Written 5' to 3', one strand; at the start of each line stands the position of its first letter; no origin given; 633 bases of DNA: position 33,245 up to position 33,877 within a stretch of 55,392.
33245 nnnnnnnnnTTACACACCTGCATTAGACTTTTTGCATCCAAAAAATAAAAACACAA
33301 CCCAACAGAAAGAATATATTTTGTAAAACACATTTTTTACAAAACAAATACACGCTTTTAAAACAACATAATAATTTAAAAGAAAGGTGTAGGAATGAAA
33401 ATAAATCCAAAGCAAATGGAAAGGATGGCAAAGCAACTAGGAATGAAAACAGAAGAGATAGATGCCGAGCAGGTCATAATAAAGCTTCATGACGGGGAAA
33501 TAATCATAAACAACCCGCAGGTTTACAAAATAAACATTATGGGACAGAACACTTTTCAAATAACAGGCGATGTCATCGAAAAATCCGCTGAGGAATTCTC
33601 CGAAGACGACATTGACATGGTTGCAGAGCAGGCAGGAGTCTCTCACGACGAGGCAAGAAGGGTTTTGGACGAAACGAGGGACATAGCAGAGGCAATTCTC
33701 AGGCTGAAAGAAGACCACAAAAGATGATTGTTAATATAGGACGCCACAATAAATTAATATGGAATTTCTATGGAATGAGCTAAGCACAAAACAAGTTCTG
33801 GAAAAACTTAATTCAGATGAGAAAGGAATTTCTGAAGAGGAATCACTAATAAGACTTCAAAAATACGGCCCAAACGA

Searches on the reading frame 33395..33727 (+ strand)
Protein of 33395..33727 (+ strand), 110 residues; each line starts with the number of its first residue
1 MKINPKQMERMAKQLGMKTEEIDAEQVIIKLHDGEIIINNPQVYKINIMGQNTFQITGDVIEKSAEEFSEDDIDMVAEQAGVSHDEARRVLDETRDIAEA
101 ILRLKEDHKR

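Call 64: search_protein_families(library=pfam, proteins=[window:33395-33727:+], max_evalue=0.001)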
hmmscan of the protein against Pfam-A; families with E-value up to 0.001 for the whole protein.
window:33395-33727:+ (110 aa): 1 family
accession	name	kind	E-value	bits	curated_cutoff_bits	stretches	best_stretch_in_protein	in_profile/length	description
PF01849.23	NAC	-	2.5e-15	56.5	21.3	1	5-62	1-56/57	NAC domain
